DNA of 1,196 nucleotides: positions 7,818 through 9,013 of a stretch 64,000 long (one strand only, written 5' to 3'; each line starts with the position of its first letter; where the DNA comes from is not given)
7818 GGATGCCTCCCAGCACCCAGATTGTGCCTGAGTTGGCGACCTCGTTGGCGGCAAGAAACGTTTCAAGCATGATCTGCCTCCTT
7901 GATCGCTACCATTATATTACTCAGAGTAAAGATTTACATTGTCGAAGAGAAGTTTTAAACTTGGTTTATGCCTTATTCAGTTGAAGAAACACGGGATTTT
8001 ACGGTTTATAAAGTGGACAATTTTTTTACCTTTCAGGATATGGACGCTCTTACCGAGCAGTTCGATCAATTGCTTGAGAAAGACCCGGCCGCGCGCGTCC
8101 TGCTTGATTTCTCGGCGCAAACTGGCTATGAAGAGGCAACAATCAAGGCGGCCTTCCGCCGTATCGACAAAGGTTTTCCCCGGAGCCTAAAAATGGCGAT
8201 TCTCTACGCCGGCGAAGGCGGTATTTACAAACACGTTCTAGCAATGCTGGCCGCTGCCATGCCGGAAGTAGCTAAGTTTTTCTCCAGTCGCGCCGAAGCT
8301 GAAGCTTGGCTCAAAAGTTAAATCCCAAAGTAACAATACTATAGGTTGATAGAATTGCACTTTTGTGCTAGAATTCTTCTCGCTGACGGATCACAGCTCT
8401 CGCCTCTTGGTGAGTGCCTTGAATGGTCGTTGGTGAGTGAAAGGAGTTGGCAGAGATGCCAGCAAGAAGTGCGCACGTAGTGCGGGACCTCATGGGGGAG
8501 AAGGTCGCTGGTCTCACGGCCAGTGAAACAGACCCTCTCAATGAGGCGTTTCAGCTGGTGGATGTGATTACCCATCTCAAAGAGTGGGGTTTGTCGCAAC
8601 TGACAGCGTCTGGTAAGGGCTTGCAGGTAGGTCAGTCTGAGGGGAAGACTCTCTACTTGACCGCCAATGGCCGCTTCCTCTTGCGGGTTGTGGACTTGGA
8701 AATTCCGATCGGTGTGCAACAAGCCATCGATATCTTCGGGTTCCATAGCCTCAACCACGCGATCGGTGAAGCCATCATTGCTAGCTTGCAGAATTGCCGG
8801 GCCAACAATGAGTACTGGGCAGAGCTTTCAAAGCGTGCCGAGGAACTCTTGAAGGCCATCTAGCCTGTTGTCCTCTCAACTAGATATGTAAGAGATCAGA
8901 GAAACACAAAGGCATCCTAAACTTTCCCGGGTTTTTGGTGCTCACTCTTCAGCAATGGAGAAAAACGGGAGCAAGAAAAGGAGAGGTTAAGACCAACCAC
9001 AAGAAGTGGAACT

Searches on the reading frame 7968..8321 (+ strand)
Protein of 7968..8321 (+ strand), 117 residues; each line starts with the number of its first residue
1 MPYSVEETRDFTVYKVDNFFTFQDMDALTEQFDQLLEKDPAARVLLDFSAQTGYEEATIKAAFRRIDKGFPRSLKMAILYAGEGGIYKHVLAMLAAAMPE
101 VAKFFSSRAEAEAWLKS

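Call 10: search_protein_families(library=pfam, proteins=[window:7968-8321:+], max_evalue=0.1)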
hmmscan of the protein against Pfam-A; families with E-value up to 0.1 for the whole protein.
window:7968-8321:+ (117 aa): 2 families
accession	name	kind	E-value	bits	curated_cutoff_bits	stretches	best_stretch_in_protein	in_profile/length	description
PF11964.13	SpoIIAA-like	-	2.7e-07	31.7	25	1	14-116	4-106/106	SpoIIAA-like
PF01740.26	STAS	-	0.012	15.8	22.6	1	5-80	4-79/106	STAS domain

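Call 58: search_protein_families(library=phrogs, proteins=[window:7968-8321:+], max_evalue=0.1)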
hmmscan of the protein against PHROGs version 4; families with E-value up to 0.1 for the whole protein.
window:7968-8321:+ (117 aa): 0 families

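Call 59: search_protein_families(library=padloc, proteins=[window:7968-8321:+], max_evalue=0.1)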
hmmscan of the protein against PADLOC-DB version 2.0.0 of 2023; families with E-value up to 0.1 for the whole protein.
window:7968-8321:+ (117 aa): 1 family
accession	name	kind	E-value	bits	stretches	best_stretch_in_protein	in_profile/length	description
PDLC02063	Cas1_IIIb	-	0.028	11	1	15-77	139-198/617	-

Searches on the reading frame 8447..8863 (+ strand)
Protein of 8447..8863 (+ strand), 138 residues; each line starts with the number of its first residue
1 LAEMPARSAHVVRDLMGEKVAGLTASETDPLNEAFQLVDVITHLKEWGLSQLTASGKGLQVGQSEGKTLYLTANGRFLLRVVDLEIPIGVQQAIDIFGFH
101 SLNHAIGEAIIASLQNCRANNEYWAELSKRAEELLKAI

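Call 10: search_protein_families(library=pfam, proteins=[window:8447-8863:+], max_evalue=0.1)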
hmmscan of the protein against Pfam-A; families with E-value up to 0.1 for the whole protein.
window:8447-8863:+ (138 aa): 1 family
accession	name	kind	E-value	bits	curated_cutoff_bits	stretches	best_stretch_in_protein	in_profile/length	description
PF01241.23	PSI_PSAK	-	0.041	14.3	23.2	0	95-116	46-67/70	Photosystem I psaG / psaK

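Call 21: find_homologous_proteins(query=window:8456-8863:+)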
Query window:8456-8863:+ (135 aa): 1 proteins with E <= 0.001 among 17 candidates.
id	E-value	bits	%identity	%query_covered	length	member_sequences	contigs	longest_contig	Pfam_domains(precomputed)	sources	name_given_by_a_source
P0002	2.3e-75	269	99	94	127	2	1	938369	-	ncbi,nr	ncbi:MAG: hypothetical protein Q8P13_02740 [bacterium]|nr:hypothetical protein [bacterium]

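Call 58: search_protein_families(library=phrogs, proteins=[window:8456-8863:+], max_evalue=0.1)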
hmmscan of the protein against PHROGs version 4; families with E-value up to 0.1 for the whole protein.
window:8456-8863:+ (135 aa): 0 families

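Call 59: search_protein_families(library=padloc, proteins=[window:8456-8863:+], max_evalue=0.1)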
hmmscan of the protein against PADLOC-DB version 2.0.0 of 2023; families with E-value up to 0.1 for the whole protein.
window:8456-8863:+ (135 aa): 0 families
